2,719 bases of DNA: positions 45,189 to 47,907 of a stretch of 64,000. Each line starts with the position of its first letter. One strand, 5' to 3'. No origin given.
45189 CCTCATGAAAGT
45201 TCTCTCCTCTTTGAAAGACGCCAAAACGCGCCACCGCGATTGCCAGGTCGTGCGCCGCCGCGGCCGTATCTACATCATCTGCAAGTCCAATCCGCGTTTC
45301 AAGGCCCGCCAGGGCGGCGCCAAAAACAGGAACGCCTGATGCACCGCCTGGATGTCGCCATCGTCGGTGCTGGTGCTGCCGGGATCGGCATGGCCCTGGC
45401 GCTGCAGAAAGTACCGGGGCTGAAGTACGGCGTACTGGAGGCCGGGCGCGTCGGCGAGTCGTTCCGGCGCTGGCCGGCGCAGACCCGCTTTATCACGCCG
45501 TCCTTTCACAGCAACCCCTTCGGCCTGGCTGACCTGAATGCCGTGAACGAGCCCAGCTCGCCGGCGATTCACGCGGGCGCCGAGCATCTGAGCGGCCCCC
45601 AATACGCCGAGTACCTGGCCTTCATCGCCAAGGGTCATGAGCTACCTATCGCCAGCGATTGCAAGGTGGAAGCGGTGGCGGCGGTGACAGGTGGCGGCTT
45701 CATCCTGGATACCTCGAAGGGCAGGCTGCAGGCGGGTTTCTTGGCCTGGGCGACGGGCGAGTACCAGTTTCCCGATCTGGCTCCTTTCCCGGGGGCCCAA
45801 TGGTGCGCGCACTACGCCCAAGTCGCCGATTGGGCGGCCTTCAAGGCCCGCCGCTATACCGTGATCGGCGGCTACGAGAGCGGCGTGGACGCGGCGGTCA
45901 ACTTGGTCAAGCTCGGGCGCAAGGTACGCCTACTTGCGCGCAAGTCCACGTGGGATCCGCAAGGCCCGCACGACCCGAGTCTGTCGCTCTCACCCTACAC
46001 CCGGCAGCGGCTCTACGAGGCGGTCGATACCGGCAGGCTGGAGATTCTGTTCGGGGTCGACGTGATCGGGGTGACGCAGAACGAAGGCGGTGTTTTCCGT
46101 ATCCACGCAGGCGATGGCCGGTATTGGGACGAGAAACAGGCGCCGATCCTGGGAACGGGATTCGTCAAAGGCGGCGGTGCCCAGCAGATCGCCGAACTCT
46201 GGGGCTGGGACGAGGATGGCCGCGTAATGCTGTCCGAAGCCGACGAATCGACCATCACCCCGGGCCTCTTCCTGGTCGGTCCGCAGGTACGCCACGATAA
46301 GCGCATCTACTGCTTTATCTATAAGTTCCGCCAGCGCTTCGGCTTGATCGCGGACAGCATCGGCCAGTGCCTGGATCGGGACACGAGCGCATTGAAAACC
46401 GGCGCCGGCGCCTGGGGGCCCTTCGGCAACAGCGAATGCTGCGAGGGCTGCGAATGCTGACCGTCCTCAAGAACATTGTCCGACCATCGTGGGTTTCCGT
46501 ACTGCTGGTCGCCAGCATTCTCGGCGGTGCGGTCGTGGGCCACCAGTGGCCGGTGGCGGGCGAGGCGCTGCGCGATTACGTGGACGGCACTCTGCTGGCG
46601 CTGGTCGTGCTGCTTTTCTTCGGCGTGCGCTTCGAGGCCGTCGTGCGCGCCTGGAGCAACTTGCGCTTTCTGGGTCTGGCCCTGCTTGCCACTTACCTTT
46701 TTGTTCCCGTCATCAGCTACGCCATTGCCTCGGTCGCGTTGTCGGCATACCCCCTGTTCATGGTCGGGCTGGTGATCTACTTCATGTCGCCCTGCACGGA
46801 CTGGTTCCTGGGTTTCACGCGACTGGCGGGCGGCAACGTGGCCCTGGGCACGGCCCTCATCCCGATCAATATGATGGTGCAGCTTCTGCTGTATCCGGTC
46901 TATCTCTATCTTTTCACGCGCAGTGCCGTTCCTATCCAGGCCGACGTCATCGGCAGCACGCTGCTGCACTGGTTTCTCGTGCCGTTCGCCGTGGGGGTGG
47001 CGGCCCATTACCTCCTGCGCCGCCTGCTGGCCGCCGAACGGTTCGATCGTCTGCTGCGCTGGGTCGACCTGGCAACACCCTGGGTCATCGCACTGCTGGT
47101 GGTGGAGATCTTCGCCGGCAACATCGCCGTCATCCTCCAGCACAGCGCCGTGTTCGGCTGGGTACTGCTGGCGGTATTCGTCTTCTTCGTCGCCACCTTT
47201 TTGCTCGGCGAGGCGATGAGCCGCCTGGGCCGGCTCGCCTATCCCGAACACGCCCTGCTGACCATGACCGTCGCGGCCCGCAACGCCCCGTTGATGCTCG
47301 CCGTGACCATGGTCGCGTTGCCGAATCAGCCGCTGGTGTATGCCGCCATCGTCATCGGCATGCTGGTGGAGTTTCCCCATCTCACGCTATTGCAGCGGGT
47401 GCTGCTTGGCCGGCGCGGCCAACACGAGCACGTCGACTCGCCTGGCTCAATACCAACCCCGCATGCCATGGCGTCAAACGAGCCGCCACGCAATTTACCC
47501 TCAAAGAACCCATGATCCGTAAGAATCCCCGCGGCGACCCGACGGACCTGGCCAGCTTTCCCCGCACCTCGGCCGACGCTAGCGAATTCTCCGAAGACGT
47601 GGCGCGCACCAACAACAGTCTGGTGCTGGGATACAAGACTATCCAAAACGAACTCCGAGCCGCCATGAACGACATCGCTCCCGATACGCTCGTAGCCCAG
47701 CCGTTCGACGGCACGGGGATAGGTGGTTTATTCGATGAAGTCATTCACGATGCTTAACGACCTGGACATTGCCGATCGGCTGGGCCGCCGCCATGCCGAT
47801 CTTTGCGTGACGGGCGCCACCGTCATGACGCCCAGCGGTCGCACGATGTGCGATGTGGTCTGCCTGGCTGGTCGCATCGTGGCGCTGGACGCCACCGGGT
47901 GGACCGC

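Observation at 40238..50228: Perfect Zur box heading a ~10-kb, 12-gene, translationally coupled low-zinc operon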

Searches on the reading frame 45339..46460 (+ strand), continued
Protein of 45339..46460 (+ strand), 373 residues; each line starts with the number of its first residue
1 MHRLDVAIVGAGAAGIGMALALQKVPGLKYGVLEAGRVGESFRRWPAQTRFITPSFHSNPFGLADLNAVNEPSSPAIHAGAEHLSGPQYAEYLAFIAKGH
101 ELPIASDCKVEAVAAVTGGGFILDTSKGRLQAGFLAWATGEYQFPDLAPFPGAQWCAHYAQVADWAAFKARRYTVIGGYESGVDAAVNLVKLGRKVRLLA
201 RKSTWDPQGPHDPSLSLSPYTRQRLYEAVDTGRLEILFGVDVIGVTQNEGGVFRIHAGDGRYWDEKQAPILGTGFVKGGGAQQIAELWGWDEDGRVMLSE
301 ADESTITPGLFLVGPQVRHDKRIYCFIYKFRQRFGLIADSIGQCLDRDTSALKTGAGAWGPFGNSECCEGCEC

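Call 39: search_solved_structures(query=window:45339-46460:+, max_evalue=0.001)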
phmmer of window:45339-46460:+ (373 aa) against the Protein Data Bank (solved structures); distinct sequences matched with E-value up to 0.001: 12.
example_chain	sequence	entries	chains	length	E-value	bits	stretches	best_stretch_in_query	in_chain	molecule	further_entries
3d1c_A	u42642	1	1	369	6.7e-63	216.1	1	4-342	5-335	Flavin-containing Putative Monooxygenase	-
7a76_A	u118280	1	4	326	1.5e-10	43.8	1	3-247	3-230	THIOREDOXIN REDUCTASE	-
7a7b_A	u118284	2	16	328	9.3e-10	41.1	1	1-238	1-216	YpdA family putative bacillithiol disulfide reductase Bdr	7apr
2zbw_A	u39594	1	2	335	0.00012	24.3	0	157-251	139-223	Thioredoxin reductase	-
4d03_A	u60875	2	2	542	0.00028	23.1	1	3-199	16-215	PHENYLACETONE MONOOXYGENASE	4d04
2ylx_A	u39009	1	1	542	0.00029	23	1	3-199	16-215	PHENYLACETONE MONOOXYGENASE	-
8xg9_A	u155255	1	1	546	0.00032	22.9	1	3-199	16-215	Phenylacetone monooxygenase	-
2ylz_A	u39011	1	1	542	0.00033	22.8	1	3-199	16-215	PHENYLACETONE MONOOXYGENASE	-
1w4x_A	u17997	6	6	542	0.00033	22.8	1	3-199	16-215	PHENYLACETONE MONOOXYGENASE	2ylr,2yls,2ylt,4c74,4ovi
2ylw_A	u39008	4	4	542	0.00033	22.8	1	3-199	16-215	PHENYLACETONE MONOOXYGENASE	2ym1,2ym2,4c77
8xg8_A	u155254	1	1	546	0.00034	22.8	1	3-199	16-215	Phenylacetone monooxygenase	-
8xg7_A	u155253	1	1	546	0.00034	22.8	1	3-199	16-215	Phenylacetone monooxygenase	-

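Call 52: find_related_loci(query=A1, collection=metagenome_contigs, flank=9000)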
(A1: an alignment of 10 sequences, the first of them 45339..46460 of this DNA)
Query A1 (373 aa) in metagenome_contigs; peptide patterns used: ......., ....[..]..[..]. (x = any residue, [..] = any of these).
600 stretches matched a pattern (row limit reached: there are more); 61 encode a relative of the query (tblastn E <= 1e-3); 61 distinct loci.
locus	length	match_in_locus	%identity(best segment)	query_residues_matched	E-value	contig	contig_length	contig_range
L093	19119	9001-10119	73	1-373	0e+0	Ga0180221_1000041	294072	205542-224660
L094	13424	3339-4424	69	4-365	2e-165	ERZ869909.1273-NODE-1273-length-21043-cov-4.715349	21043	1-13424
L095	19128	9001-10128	65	1-373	3e-159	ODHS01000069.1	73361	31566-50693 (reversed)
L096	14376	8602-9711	61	4-373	1e-145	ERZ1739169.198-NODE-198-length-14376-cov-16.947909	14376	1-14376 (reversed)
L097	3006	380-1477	61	1-365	2e-147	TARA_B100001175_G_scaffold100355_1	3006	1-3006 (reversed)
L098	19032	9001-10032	47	32-373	3e-98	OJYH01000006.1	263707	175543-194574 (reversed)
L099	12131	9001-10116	43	1-373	1e-96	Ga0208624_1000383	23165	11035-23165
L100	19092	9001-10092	47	6-373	4e-95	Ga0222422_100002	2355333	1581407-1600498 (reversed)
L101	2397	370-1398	46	29-373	7e-98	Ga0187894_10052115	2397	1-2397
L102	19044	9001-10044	46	22-373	2e-92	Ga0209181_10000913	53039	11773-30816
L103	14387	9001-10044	46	22-373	2e-92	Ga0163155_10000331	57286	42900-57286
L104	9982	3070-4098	46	29-373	4e-92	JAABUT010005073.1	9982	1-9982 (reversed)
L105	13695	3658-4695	46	29-373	8e-92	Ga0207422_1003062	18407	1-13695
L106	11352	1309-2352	44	4-353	1e-90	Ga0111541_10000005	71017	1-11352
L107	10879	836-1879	45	21-373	3e-89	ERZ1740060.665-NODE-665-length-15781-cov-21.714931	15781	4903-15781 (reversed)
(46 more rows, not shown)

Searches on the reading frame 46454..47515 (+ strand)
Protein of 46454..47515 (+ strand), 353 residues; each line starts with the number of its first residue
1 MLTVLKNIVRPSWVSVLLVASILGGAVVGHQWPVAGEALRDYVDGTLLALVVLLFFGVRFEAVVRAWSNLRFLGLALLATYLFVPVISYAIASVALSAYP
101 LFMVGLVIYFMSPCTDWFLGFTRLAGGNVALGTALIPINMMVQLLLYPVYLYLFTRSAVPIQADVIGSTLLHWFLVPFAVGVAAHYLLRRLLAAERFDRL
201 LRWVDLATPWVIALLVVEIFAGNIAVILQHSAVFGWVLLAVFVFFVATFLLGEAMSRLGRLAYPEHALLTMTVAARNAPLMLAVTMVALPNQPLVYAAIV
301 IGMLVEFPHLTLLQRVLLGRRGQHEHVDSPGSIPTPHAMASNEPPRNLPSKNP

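Call 7: search_protein_families(library=pfam, proteins=[window:46454-47515:+], max_evalue=0.01)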
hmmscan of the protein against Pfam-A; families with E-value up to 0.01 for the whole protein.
window:46454-47515:+ (353 aa): 1 family
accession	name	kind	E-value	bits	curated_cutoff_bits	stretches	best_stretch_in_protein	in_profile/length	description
PF01758.21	SBF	-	1.1e-20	74.6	24.3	1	55-229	12-190/191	Sodium Bile acid symporter family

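Call 9: search_protein_families(library=ncbifam, proteins=[window:46454-47515:+], max_evalue=0.001)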
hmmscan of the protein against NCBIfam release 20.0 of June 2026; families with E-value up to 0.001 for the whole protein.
window:46454-47515:+ (353 aa): 2 families
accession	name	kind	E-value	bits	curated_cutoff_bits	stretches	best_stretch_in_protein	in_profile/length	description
TIGR00832.1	acr3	equivalog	5.5e-18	65.4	282.8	1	47-314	49-324/327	ACR3 family arsenite efflux transporter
TIGR00841.1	bass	subfamily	5.2e-11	42.3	326.3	1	51-300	45-289/321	bile acid:sodium symporter family transporter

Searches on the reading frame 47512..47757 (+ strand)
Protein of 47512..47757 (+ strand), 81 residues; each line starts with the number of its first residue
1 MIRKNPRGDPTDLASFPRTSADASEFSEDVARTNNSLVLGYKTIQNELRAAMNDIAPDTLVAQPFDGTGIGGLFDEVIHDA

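Call 7: search_protein_families(library=pfam, proteins=[window:47512-47757:+], max_evalue=0.01)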
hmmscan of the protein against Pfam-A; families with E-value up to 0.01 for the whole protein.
window:47512-47757:+ (81 aa): 0 families

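Call 9: search_protein_families(library=ncbifam, proteins=[window:47512-47757:+], max_evalue=0.001)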
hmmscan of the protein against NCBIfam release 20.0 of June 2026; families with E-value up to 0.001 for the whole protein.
window:47512-47757:+ (81 aa): 0 families

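Call 21: find_homologous_proteins(query=window:47512-47757:+, max_evalue=0.001)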
Query window:47512-47757:+ (81 aa): 9 proteins with E <= 0.001 among 9 candidates.
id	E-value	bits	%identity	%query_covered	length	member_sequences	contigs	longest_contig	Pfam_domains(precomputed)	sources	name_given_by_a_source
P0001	5.6e-46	172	100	100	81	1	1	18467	-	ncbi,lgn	-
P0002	1.2e-12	66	80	51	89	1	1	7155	-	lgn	-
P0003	2.4e-9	55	65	58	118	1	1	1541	PF00132.31,PF25087.2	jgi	jgi:carbonic anhydrase/acetyltransferase-like protein (isoleucine patch superfamily)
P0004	3.7e-9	55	76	51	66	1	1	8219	-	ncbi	-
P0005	5.5e-9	54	78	51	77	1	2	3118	-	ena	-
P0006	3.8e-8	51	63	51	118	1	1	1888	PF00132.31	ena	-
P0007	6.4e-8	51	79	47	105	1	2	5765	-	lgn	-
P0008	1.1e-7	50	71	51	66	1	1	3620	-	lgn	-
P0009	4.7e-5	42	45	59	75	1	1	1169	-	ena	-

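Call 23: find_encoding_contigs(protein=P0001, flank=10000, max_places=4)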
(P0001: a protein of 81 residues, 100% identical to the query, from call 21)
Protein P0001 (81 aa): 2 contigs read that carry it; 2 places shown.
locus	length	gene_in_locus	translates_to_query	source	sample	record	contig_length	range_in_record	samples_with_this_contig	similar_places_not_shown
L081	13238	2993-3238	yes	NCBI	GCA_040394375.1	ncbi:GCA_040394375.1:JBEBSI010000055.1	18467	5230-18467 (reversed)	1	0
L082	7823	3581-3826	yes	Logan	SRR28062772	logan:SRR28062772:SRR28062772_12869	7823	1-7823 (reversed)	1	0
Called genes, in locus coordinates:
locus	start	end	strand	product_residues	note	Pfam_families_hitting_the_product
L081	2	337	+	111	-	?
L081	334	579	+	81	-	PF01809:YidD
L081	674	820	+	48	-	PF00444:Ribosomal_L36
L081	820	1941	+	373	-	PF07992:Pyr_redox_2, PF13738:Pyr_redox_3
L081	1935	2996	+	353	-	PF01758:SBF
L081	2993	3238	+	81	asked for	-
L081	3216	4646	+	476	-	PF01979:Amidohydro_1, PF12890:DHOase (weak), PF07969:Amidohydro_3 (weak)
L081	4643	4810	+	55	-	PF01475:FUR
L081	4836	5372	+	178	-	PF01502:PRA-CH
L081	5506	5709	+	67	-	PF01230:HIT (weak)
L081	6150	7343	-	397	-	PF17761:DUF1016_N, PF06250:YhcG_C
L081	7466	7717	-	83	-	PF12728:HTH_17 (weak)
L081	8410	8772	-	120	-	PF13560:HTH_31, PF12844:HTH_19, PF01381:HTH_3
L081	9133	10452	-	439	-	PF00072:Response_reg, PF00158:Sigma54_activat, PF14532:Sigma54_activ_2, PF25601:AAA_lid_14, PF02954:HTH_8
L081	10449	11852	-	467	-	PF00512:HisKA, PF02518:HATPase_c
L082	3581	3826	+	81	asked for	-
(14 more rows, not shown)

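Call 24: find_encoding_contigs(protein=P0004, flank=10000, max_places=3)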
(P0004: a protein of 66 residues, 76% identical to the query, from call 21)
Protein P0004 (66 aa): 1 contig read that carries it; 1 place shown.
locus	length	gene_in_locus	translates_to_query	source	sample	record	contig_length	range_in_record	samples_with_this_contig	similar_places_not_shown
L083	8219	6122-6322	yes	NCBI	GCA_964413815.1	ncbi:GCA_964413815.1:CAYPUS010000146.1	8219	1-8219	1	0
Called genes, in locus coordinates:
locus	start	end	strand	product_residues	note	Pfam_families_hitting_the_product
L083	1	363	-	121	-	?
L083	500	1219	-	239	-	PF07589:PEP_exosort_dom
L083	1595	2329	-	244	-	PF07589:PEP_exosort_dom (weak)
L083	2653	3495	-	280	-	-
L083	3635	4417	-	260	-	PF07589:PEP_exosort_dom (weak)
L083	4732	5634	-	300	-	PF00892:EamA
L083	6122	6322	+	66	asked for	-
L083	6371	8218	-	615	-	?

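Call 25: find_encoding_contigs(protein=P0002, flank=10000, max_places=3)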
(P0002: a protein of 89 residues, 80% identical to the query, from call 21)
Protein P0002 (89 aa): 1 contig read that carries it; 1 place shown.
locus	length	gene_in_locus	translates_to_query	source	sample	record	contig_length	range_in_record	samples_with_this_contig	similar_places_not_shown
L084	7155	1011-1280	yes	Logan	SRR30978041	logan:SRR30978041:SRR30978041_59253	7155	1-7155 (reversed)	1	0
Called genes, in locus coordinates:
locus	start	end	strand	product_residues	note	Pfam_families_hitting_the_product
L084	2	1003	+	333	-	?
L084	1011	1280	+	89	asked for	-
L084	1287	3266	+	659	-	PF02824:TGS, PF07973:tRNA_SAD, PF00587:tRNA-synt_2b, PF03129:HGTP_anticodon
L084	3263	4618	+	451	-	PF01979:Amidohydro_1, PF12890:DHOase (weak), PF07969:Amidohydro_3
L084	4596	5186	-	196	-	PF00440:TetR_N, PF17932:TetR_C_24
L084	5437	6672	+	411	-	PF00067:p450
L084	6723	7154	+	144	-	?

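Call 26: find_encoding_contigs(protein=P0007, flank=10000, max_places=3)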
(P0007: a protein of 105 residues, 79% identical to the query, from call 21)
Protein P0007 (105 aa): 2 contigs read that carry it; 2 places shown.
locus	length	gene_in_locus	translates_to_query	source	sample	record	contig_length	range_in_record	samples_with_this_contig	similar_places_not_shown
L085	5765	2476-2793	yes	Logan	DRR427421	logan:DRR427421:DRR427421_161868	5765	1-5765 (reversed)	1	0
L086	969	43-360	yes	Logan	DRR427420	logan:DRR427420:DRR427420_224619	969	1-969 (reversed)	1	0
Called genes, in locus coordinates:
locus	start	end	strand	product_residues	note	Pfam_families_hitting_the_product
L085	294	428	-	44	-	PF18331:PKHD_C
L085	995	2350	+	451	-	PF04225:LysM_OapA (weak), PF19425:Csd3_N2, PF01551:Peptidase_M23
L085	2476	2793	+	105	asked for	-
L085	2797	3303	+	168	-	PF02824:TGS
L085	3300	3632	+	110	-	PF00587:tRNA-synt_2b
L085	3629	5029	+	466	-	PF01979:Amidohydro_1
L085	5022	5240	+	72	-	-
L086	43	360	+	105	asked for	-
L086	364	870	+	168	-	PF02824:TGS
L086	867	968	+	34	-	?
